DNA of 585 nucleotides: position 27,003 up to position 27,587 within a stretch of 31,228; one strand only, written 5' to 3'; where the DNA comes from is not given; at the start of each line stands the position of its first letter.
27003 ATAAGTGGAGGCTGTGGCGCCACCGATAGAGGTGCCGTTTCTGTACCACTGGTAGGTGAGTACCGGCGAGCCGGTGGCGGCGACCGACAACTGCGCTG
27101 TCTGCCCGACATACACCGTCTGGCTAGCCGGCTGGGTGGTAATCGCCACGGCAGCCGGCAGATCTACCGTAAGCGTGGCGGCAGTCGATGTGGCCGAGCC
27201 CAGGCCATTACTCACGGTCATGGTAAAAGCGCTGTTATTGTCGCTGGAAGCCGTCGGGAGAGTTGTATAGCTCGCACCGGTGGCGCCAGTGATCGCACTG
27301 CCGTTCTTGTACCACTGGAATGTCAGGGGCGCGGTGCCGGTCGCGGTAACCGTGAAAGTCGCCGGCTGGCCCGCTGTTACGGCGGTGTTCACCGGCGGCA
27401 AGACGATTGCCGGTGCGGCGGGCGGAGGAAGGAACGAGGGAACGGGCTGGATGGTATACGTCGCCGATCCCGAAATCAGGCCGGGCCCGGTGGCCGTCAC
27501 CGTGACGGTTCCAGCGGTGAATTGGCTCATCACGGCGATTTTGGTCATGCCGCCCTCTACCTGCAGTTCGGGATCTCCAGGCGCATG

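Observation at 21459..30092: A 2877-aa secreted two-headed glycanase (GH2 ... GH64) on a roughly 16-module binding/spacer scaffold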

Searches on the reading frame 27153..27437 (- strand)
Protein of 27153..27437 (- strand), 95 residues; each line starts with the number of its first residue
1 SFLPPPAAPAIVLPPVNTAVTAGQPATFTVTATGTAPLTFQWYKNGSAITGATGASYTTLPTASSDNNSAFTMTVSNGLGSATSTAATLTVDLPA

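Call 54: search_protein_families(library=pfam, proteins=[window:27153-27437:-], max_evalue=0.1)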
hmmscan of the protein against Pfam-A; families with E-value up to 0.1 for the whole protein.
seq(95 aa): 8 families
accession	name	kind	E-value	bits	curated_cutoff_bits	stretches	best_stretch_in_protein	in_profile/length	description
PF07679.22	I-set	-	2.3e-09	37.6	23.7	1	9-91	1-90/90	Immunoglobulin I-set domain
PF13895.12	Ig_2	-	6.1e-09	36.4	27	1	9-91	2-79/79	Immunoglobulin domain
PF13927.12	Ig_3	-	7.1e-09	36.5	30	1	9-77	2-78/78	Immunoglobulin domain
PF19081.6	Ig_7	-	1.2e-05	25.9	27.3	1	6-91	1-82/84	Ig-like domain CHU_C associated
PF17963.7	Big_9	-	0.011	17.1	23.6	1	17-90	10-87/89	Bacterial Ig domain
PF00047.31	ig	-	0.023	15.4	21.8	1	17-77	2-72/81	Immunoglobulin domain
PF00801.26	PKD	-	0.065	13.7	23.5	0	15-86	6-76/80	PKD domain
PF18370.7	RGI_lyase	-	0.088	13.6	27.8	1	29-87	24-83/86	Rhamnogalacturonan I lyases beta-sheet domain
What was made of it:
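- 26643..27425 (-): Three tandem Ig-like modules (aa 890-1150). call 54: Ig_3 and I-set, E about 1e-8 to 1e-10 each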
